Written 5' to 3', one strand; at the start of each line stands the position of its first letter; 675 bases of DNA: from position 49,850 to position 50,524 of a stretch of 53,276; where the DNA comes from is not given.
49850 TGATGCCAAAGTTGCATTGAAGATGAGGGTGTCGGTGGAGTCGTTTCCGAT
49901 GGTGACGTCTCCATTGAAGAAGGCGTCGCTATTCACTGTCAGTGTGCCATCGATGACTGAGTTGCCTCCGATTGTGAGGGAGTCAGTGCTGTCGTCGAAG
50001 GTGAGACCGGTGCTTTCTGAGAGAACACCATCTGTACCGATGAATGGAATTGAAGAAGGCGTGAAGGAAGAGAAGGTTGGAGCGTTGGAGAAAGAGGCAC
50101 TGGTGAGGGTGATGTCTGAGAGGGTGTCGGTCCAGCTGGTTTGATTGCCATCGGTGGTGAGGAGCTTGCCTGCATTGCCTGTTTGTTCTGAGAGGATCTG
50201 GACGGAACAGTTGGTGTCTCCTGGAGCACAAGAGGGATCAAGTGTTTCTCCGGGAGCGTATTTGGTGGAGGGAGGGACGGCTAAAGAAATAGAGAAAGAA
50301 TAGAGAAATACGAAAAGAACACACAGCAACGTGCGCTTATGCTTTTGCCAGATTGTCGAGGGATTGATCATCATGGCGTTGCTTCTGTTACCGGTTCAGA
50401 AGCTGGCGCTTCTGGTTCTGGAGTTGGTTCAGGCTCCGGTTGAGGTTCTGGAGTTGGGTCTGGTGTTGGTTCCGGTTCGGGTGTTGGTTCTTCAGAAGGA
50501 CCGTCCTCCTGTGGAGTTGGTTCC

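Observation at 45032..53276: Two translationally coupled giant tail-fibre-like surface proteins in one operon with a type IV pilin, and no prophage context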

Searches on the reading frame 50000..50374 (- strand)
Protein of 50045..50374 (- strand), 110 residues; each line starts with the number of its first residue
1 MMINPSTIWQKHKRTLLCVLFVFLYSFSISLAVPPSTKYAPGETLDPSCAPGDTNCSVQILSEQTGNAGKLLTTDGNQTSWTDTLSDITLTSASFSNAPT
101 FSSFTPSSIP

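Call 75: search_protein_representatives(protein=window:50045-50374:-)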
Query: 110 residues. Proteins with E-value up to 0.001 (for the whole library): 1004; up to 1e-10: 139; up to 1e-30: 3. The best 150 are listed.
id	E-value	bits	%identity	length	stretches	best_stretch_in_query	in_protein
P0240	1.7e-53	195.4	88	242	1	7-110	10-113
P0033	2.4e-34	133.8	69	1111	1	4-102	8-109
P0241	2.1e-31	124.4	45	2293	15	58-98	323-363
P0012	1.3e-28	115.4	73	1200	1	11-83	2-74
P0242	3.9e-27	110.6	67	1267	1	2-85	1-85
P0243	4.0e-27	110.6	61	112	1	11-93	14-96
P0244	2.0e-26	108.3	64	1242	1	6-85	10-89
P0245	3.3e-26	107.7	62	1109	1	7-83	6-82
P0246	6.4e-26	106.7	52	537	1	7-99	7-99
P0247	1.1e-25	106.0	52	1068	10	61-86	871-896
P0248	3.4e-25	104.4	66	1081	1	10-85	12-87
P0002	6.0e-25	103.6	56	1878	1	5-95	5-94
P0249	1.1e-24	102.8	44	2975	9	57-102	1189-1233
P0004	5.6e-24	100.5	60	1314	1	6-96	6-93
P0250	9.3e-23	96.6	48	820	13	61-102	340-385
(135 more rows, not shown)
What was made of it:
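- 50129..50278 (-): ORF-B residues 33-82: family-specific leader module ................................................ 1004 representative clusters at E<=1e-3 (call 75).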

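Call 76: find_encoding_contigs(protein=P0242, flank=10000, max_places=3)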
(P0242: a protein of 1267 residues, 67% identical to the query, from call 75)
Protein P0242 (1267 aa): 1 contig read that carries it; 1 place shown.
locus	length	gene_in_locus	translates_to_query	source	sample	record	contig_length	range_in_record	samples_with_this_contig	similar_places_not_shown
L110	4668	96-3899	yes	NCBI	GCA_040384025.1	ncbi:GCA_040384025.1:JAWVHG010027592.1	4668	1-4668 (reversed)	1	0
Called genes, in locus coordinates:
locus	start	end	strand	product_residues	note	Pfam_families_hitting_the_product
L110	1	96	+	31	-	?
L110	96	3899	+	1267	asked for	PF13884:Peptidase_S74, PF05887:Trypan_PARP (weak)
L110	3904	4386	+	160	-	PF07963:N_methyl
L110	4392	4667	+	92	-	?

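Call 88: predict_structure(alignment_id=A5)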
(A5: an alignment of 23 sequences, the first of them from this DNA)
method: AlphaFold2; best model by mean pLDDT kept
length: 125 residues; sequences in the alignment: 23
mean_pLDDT: 65.5   pTM: 0.31
mean pLDDT of the five models: 65.5, 64.3, 64.2, 63.3, 62.3
residues with pLDDT >= 90: 21; 70-90: 29; 50-70: 44; < 50: 31
segments of 3 or more residues with pLDDT < 50: 93-95, 97-113, 116-120, 122-125
pLDDT, mean of each block of 10 residues (from residue 1): 84 96 95 68 55 57 66 76 66 47 43 45 42
secondary structure, 60 per line:
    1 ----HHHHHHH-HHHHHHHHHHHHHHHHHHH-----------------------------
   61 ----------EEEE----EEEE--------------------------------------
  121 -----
elements in order: H5-11 H13-31 E71-74 E79-82
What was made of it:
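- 50279..50374 (-): ORF-B residues 1-32: Sec-type signal peptide or N-terminal anchor (KHKRT + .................). AF2 helix 13-31 at pLDDT about 95 (call 88).
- AF2 of residues 1-125 shows only a helix and one hairpin (call 88).
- Tried and rejected: The AF2 model of the N-terminal 125 aa gave a confident signal helix but no globular domain, so no fold search was run on it (call 88).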

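Call 92: find_encoding_contigs(protein=P0240, flank=10000, max_places=4)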
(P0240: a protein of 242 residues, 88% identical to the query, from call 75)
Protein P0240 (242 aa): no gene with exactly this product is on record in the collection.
